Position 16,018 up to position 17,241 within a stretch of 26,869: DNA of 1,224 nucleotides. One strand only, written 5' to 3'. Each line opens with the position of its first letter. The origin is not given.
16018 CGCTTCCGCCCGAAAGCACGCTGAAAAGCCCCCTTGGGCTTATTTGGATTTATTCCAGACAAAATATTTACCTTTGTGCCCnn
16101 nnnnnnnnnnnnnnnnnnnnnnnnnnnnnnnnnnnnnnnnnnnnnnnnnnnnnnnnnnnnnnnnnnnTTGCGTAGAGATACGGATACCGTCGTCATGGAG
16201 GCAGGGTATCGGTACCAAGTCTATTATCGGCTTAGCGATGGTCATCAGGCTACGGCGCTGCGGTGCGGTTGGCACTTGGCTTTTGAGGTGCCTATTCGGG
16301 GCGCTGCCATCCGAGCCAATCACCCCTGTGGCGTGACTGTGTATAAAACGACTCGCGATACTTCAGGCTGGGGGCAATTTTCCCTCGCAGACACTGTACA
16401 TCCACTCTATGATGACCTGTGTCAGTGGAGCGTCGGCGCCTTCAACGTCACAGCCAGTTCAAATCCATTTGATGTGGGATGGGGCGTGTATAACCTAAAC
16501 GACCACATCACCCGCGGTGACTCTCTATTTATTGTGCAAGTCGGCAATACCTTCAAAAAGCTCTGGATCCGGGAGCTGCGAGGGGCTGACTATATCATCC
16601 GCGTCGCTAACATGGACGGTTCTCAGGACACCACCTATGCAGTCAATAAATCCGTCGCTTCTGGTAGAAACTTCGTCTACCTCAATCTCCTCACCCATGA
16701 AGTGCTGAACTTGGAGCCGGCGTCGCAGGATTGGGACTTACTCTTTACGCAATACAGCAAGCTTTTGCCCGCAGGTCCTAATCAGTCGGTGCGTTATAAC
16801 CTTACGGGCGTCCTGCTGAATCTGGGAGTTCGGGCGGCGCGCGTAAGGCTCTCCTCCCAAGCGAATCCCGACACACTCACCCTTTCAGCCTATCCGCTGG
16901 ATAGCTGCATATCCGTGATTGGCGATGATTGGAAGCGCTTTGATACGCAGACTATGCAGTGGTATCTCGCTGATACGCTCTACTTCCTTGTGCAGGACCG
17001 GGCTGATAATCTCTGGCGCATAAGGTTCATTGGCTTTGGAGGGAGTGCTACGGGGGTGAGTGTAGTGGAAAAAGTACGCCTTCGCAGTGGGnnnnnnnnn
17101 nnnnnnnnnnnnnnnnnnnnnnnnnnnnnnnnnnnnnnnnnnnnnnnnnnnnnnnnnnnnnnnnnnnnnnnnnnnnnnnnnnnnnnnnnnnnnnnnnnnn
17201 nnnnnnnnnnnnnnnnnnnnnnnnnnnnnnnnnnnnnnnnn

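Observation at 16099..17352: T9SS-secreted tandem HmuY-like protein with His in one repeat and Met at the same position in the other: possible dual-redox hemophore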

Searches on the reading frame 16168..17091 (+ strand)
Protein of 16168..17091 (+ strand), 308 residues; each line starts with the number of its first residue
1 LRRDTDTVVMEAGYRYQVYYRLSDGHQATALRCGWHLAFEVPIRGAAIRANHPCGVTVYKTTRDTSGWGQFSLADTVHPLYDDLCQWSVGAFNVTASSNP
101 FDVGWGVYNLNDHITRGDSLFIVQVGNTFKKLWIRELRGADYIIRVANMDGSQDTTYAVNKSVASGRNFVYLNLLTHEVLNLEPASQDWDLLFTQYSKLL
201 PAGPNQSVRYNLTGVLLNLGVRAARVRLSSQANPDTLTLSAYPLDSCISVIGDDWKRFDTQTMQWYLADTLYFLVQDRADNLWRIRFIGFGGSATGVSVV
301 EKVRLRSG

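Call 35: search_protein_representatives(alignment_id=A2)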
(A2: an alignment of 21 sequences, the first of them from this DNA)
Query: 21 sequences, 307 profile positions. Proteins with E-value up to 0.001 (for the whole library): 2451; up to 1e-10: 2021; up to 1e-30: 1065. The best 150 are listed.
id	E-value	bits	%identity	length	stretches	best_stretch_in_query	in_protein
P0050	1.3e-169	579.5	-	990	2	3-304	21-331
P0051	1.1e-165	566.6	-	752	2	3-304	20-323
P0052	2.1e-160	549.3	-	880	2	3-305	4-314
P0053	1.0e-134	465.0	-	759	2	13-302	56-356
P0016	8.6e-116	402.8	-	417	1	4-306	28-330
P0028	3.8e-112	390.8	-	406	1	3-305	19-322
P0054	1.4e-107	375.8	-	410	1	2-304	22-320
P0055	2.5e-107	375.0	-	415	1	3-306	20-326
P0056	4.3e-106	370.9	-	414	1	2-305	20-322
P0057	7.8e-106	370.1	-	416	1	3-305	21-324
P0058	2.0e-105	368.8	-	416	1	3-306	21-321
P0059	2.4e-105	368.5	-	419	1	3-305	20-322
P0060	3.9e-105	367.8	-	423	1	4-306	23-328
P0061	3.3e-104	364.8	-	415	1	4-305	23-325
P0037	2.9e-103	361.6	-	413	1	2-305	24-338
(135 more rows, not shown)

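Call 58: find_homologous_proteins(query=A2, max_evalue=1e-40)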
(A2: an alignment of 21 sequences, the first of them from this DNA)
Query A2 (21 sequences) (308 aa, profile of the alignment): 553 proteins with E <= 1e-40 among 7758 candidates; the best 120 are listed.
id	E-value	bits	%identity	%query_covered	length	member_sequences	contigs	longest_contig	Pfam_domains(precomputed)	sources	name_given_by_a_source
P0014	2.9e-131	455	62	98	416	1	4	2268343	PF14064.12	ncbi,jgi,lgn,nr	ncbi:MAG: hypothetical protein N3A68_07940 [Bacteroidia bacterium]|jgi:hypothetical protein|nr:hypot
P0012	9.4e-130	450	63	98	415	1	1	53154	PF18962.8,PF14064.12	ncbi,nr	ncbi:MAG: T9SS type A sorting domain-containing protein [Bacteroidia bacterium]|nr:T9SS type A sorti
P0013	3.2e-129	449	62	98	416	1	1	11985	PF14064.12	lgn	-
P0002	8.5e-127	441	79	99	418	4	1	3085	PF18962.8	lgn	-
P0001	1.8e-126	440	96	100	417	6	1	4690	PF18962.8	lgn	-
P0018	5.5e-126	438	62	98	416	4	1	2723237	PF18962.8,PF14064.12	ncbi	-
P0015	1.2e-125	437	58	98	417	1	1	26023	PF18962.8,PF14064.12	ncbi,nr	ncbi:MAG: T9SS type A sorting domain-containing protein [Bacteroidia bacterium]|nr:T9SS type A sorti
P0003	2.8e-125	436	80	99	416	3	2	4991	PF18962.8,PF14064.12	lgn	-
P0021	6.3e-125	434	61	98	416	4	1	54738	PF18962.8,PF14064.12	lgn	-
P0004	1.6e-124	433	79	99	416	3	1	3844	PF18962.8,PF14064.12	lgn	-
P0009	6.3e-124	431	70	100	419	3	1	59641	PF18962.8,PF14064.12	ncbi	ncbi:MAG: T9SS type A sorting domain-containing protein [Bacteroidia bacterium]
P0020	7.2e-124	431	63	98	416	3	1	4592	PF18962.8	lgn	-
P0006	1.8e-123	430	73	99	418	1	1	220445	PF14064.12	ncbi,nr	ncbi:MAG: T9SS type A sorting domain-containing protein [Bacteroidia bacterium]|nr:T9SS type A sorti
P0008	2.5e-123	429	69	100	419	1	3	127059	PF18962.8,PF14064.12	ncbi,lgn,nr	ncbi:MAG: T9SS type A sorting domain-containing protein [Bacteroidia bacterium]|nr:T9SS type A sorti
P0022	1.2e-121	424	62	98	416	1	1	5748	PF18962.8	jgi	-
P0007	4.1e-121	422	71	100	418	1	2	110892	PF18962.8,PF14064.12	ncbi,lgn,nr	ncbi:MAG: T9SS type A sorting domain-containing protein [Bacteroidia bacterium]|nr:T9SS type A sorti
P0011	1.3e-119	417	71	99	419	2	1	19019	PF14064.12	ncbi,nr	ncbi:MAG: hypothetical protein N2253_08980 [Bacteroidia bacterium]|nr:hypothetical protein [Bacteroi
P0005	2.9e-119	416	76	100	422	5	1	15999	PF18962.8,PF14064.12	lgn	-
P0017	8.3e-119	414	62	98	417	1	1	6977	PF14064.12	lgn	-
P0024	7.3e-116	405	56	99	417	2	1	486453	PF14064.12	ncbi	ncbi:MAG: T9SS type A sorting domain-containing protein [Bacteroidia bacterium]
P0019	1.9e-115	403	60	98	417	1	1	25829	PF14064.12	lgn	-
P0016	2.7e-115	403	60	98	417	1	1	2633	PF14064.12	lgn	-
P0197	2.3e-112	393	38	98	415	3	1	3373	PF18962.8,PF14064.12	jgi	-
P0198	1.2e-110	388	39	96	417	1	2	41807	PF18962.8,PF14064.12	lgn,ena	-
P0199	2.8e-109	383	39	98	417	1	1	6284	PF18962.8,PF14064.12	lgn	-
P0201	8.6e-109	381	38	98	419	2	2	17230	PF18962.8,PF14064.12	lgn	-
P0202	1.7e-108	380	38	98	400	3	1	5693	PF18962.8,PF14064.12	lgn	-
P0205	2.3e-105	370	37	98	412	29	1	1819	PF18962.8,PF14064.12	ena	-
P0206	2.3e-105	370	37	98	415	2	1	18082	PF18962.8,PF14064.12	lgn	-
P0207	4.0e-105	369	38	97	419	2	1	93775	PF18962.8,PF14064.12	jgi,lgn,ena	jgi:hypothetical protein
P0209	1.6e-104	368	37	98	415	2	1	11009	PF18962.8,PF14064.12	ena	-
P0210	1.9e-104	367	38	100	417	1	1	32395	PF18962.8,PF14064.12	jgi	jgi:Secretion system C-terminal sorting domain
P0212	2.7e-104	367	37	96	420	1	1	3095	PF18962.8,PF14064.12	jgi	-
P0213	4.1e-104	366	36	98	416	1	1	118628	PF18962.8,PF14064.12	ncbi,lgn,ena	-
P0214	5.2e-104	366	46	94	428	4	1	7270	PF18962.8,PF14064.12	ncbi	-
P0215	6.6e-104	365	37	98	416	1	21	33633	PF18962.8,PF14064.12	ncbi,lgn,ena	-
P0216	9.7e-104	365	37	98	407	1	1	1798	PF18962.8,PF14064.12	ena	-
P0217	1.5e-103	364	38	98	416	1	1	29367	PF18962.8,PF14064.12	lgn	-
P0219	1.7e-103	364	37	97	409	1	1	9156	PF18962.8,PF14064.12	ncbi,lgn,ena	-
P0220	2.0e-103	364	34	98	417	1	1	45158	PF18962.8,PF14064.12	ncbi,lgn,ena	-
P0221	2.0e-103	364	39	91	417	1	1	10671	PF18962.8,PF14064.12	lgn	-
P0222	2.1e-103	364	39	97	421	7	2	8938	PF18962.8,PF14064.12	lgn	-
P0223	2.2e-103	364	36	98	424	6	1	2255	PF18962.8,PF14064.12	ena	-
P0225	4.7e-103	363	36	98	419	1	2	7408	PF18962.8,PF14064.12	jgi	jgi:hypothetical protein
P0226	5.4e-103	362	33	98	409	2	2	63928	PF18962.8,PF14064.12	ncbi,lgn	ncbi:MAG: hypothetical protein Fur0023_07810 [Bacteroidia bacterium]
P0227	6.0e-103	362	35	92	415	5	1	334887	PF18962.8,PF14064.12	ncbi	-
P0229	7.5e-103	362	45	99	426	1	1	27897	PF18962.8,PF14064.12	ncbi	-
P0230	9.6e-103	362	37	97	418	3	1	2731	PF18962.8,PF14064.12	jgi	-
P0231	9.8e-103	362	37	98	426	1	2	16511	PF18962.8,PF14064.12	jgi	jgi:hypothetical protein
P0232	9.9e-103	362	34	97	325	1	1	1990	PF14064.12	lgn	-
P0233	1.1e-102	361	35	98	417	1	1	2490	PF18962.8,PF14064.12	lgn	-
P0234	1.7e-102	361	38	98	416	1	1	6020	PF18962.8,PF14064.12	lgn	-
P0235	2.2e-102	360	34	98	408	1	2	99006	PF18962.8,PF14064.12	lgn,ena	-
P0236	2.7e-102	360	35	91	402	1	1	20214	PF18962.8,PF14064.12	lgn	-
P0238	3.4e-102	360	36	97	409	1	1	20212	PF18962.8,PF14064.12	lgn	-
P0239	4.2e-102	360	38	97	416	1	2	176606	PF18962.8,PF14064.12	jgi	jgi:Secretion system C-terminal sorting domain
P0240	8.5e-102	359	38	94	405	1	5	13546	PF18962.8,PF14064.12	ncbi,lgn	-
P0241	9.1e-102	358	35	98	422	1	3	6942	PF18962.8,PF14064.12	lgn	-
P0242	1.0e-101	358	33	94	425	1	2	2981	PF18962.8,PF14064.12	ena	-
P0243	1.2e-101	358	37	99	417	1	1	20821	PF18962.8,PF14064.12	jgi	jgi:hypothetical protein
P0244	1.2e-101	358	35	99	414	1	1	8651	PF18962.8,PF14064.12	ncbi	-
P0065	1.4e-101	358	46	94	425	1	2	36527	PF18962.8,PF14064.12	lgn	-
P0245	1.6e-101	358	32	98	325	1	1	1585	PF14064.12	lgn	-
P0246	1.8e-101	357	34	98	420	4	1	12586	PF18962.8,PF14064.12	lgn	-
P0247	2.2e-101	357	39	98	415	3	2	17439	PF18962.8,PF14064.12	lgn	-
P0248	2.6e-101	357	36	97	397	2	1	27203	PF18962.8,PF14064.12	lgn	-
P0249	2.7e-101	357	39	96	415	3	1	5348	PF18962.8,PF14064.12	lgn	-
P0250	3.1e-101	357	35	99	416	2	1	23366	PF18962.8,PF14064.12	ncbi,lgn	ncbi:MAG: T9SS type A sorting domain-containing protein [Brumimicrobium sp.]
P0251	3.4e-101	357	36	98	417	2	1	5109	PF18962.8,PF14064.12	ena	-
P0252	3.5e-101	356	36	98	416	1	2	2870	PF18962.8,PF14064.12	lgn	-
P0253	3.7e-101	356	39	97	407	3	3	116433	PF18962.8,PF14064.12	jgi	jgi:hypothetical protein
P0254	3.8e-101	356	35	91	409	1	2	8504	PF18962.8,PF14064.12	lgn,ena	-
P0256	5.0e-101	356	36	97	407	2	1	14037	PF18962.8,PF14064.12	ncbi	ncbi:MAG: T9SS type A sorting domain-containing protein [Bacteroidota bacterium]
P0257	7.4e-101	355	34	97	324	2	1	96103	PF14064.12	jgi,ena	jgi:hypothetical protein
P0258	7.7e-101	355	38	94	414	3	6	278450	PF18962.8,PF14064.12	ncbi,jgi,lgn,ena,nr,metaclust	ncbi:MAG TPA: hypothetical protein DCR43_07135 [Bacteroidales bacterium]|nr:MAG: hypothetical protei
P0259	9.1e-101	355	36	98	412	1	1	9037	PF18962.8,PF14064.12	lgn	-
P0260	1.9e-100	354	36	97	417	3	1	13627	PF18962.8,PF14064.12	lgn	-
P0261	2.3e-100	354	37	98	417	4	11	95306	PF18962.8,PF14064.12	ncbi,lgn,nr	ncbi:MAG: T9SS type A sorting domain-containing protein [Bacteroidia bacterium]|nr:T9SS type A sorti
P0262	3.1e-100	353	33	91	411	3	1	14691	PF18962.8,PF14064.12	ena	-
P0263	4.0e-100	353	37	98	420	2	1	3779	PF18962.8,PF14064.12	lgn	-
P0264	5.5e-100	353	36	98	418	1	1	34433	PF18962.8,PF14064.12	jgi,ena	-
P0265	8.3e-100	352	36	98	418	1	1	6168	PF18962.8,PF14064.12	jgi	jgi:hypothetical protein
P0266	1.2e-99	351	35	99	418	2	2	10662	PF18962.8,PF14064.12,PF13860.13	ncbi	-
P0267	1.5e-99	351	34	96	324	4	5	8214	PF14064.12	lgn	-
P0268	1.6e-99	351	35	96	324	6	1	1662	PF14064.12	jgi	jgi:hypothetical protein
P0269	1.7e-99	351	36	97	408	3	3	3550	PF18962.8,PF14064.12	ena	-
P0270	2.2e-99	351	38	94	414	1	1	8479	PF18962.8,PF14064.12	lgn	-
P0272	2.5e-99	350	34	96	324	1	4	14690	PF14064.12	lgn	-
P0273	3.0e-99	350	32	98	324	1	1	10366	PF14064.12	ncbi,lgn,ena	-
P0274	3.2e-99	350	36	95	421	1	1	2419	PF18962.8,PF14064.12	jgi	jgi:hypothetical protein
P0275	6.2e-99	349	37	94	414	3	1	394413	PF18962.8,PF14064.12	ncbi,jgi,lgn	-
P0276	1.4e-98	348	33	97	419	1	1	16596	PF18962.8,PF14064.12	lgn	-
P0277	1.6e-98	348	37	91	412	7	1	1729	PF18962.8,PF14064.12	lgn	-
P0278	2.1e-98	347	35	98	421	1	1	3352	PF18962.8,PF14064.12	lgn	-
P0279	2.6e-98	347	33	100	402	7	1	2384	PF18962.8,PF14064.12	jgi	jgi:hypothetical protein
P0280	2.7e-98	347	35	94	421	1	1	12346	PF18962.8,PF14064.12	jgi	jgi:predicted lipoprotein with Yx(FWY)xxD motif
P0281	4.2e-98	346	33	97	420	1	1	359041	PF18962.8,PF14064.12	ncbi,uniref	ncbi:hypothetical protein GCM10023093_03680 [Nemorincola caseinilytica]|uniref:Secretion system C-te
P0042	4.2e-98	346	33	97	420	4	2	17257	PF18962.8,PF14064.12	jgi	-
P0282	4.9e-98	346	32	94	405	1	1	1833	PF18962.8,PF14064.12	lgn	-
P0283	5.0e-98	346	32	96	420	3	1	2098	PF18962.8,PF14064.12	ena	-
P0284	6.6e-98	346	37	98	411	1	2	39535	PF18962.8,PF14064.12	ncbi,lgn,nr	ncbi:MAG: hypothetical protein CSA36_02635 [Draconibacterium sp.]|nr:MAG: hypothetical protein CSA36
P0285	1.0e-97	345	35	98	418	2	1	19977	PF18962.8,PF14064.12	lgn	-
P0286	1.2e-97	345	32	99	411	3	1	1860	PF18962.8,PF14064.12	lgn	-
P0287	1.5e-97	345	37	94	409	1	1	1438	PF18962.8,PF14064.12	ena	-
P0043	2.1e-97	344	32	97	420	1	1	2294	PF18962.8,PF14064.12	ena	-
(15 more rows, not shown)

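Call 73: find_encoding_contigs(protein=P0281, flank=7000, max_places=1)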
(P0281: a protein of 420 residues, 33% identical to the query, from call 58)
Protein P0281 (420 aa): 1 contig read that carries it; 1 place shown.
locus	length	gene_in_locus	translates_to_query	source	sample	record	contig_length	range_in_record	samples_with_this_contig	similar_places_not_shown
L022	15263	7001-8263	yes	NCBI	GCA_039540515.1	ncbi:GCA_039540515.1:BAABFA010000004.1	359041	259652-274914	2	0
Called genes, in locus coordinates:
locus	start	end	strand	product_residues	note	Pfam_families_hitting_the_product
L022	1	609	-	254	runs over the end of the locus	PF00551:Formyl_trans_N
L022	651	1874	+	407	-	PF13692:Glyco_trans_1_4, PF00534:Glycos_transf_1, PF13524:Glyco_trans_1_2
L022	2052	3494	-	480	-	PF01336:tRNA_anti-codon, PF00152:tRNA-synt_2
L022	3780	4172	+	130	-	PF25056:DUF7793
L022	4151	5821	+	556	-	PF08447:PAS_3, PF00989:PAS, PF08448:PAS_4, PF08447:PAS_3, PF13426:PAS_9, PF00512:HisKA, PF02518:HATPase_c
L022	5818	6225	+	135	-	PF00072:Response_reg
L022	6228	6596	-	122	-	PF01925:TauE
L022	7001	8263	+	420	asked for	PF14064:HmuY (faint), PF18962:Por_Secre_tail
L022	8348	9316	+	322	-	PF01903:CbiX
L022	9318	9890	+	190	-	PF16357:PepSY_TM_like_2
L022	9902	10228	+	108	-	PF20391:DUF6686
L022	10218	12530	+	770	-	PF07715:Plug, PF00593:TonB_dep_Rec_b-barrel, PF14905:OMP_b-brl_3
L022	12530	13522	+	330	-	PF14064:HmuY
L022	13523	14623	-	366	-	-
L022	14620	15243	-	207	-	PF00005:ABC_tran, PF13304:AAA_21 (faint)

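Call 74: find_encoding_contigs(protein=P0275, flank=7000, max_places=1)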
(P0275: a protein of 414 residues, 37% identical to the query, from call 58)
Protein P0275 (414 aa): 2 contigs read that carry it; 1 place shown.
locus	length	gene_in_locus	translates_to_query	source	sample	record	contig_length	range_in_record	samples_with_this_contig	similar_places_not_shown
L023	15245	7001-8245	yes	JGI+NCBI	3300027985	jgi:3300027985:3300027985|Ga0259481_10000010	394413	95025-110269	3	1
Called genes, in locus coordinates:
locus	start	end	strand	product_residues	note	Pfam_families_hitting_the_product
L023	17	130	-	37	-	-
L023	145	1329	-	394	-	PF02322:Cyt_bd_oxida_II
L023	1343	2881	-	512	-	PF01654:Cyt_bd_oxida_I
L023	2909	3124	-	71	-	PF14899:DUF4492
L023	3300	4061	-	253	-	PF13386:DsbD_2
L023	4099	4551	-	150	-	PF05751:FixH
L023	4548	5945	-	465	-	PF12801:Fer4_5, PF13484:Fer4_16 (faint), PF12838:Fer4_7 (weak), PF13183:Fer4_8 (faint), PF13187:Fer4_9 (weak), PF13534:Fer4_17 (weak), PF13746:Fer4_18, PF11614:FixG_C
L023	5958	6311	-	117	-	PF00403:HMA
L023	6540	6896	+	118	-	-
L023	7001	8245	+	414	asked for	PF14064:HmuY (faint), PF18962:Por_Secre_tail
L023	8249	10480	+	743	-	PF07715:Plug, PF00593:TonB_dep_Rec_b-barrel, PF14905:OMP_b-brl_3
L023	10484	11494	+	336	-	PF14064:HmuY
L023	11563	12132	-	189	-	PF02659:Mntp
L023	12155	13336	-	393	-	PF17785:PUA_3, PF10672:Methyltrans_SAM, PF02475:TRM5-TYW2_MTfase (weak), PF05175:MTS (weak), PF03602:Cons_hypoth95, PF06325:PrmA (weak)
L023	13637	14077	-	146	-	PF02082:Rrf2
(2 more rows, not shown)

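Call 75: find_encoding_contigs(protein=P0258, flank=7000, max_places=1)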
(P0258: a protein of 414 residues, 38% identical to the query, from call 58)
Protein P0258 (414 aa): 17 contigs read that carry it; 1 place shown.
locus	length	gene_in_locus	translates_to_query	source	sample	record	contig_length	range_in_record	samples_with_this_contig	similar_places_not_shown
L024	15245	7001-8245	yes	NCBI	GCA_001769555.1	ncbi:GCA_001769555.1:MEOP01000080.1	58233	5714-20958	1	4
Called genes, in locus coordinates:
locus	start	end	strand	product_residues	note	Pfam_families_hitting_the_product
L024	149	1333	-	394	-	PF02322:Cyt_bd_oxida_II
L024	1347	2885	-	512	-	PF01654:Cyt_bd_oxida_I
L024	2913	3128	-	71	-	PF14899:DUF4492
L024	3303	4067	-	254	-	PF13386:DsbD_2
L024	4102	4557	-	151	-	PF05751:FixH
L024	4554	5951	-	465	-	PF12801:Fer4_5, PF13187:Fer4_9 (faint), PF13237:Fer4_10 (faint), PF13534:Fer4_17 (faint), PF12838:Fer4_7 (faint), PF13183:Fer4_8 (faint), PF13746:Fer4_18, PF11614:FixG_C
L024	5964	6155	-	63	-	PF00403:HMA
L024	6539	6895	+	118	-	-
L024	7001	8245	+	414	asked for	PF14064:HmuY (faint), PF18962:Por_Secre_tail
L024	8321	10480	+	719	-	PF13620:CarboxypepD_reg (faint), PF13715:CarbopepD_reg_2 (weak), PF07715:Plug, PF00593:TonB_dep_Rec_b-barrel, PF14905:OMP_b-brl_3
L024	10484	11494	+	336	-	PF14064:HmuY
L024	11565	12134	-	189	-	PF02659:Mntp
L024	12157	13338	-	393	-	PF17785:PUA_3, PF10672:Methyltrans_SAM, PF02475:TRM5-TYW2_MTfase (faint), PF03602:Cons_hypoth95 (weak), PF05175:MTS (faint)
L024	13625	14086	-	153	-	PF02082:Rrf2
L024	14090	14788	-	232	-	PF00027:cNMP_binding, PF13545:HTH_Crp_2, PF23737:HTH_71 (weak)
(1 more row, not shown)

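Call 76: find_encoding_contigs(protein=P0227, flank=7000, max_places=1)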
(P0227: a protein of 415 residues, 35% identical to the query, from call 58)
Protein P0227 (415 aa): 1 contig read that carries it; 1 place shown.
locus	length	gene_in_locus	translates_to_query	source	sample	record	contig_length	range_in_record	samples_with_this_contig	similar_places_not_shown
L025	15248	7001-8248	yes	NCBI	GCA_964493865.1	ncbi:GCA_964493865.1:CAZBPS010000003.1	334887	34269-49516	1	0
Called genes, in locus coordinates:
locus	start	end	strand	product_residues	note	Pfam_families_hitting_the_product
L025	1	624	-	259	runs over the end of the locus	PF02754:CCG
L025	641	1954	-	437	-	PF13534:Fer4_17 (faint), PF00037:Fer4 (faint), PF12797:Fer4_2 (faint), PF13237:Fer4_10, PF12838:Fer4_7 (weak), PF13183:Fer4_8 (weak), PF13187:Fer4_9, PF13484:Fer4_16 (faint)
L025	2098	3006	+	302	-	-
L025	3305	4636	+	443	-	PF13102:Phage_int_SAM_5, PF00589:Phage_integrase (faint)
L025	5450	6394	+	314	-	PF01903:CbiX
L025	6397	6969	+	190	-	PF03929:PepSY_TM (faint), PF16357:PepSY_TM_like_2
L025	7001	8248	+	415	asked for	PF14064:HmuY (faint), PF18962:Por_Secre_tail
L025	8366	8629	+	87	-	-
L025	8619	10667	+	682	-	PF07715:Plug, PF00593:TonB_dep_Rec_b-barrel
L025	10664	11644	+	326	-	PF14064:HmuY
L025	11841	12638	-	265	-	-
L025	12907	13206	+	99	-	PF12728:HTH_17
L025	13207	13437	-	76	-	-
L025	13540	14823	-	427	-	PF00905:Transpeptidase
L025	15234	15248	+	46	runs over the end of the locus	-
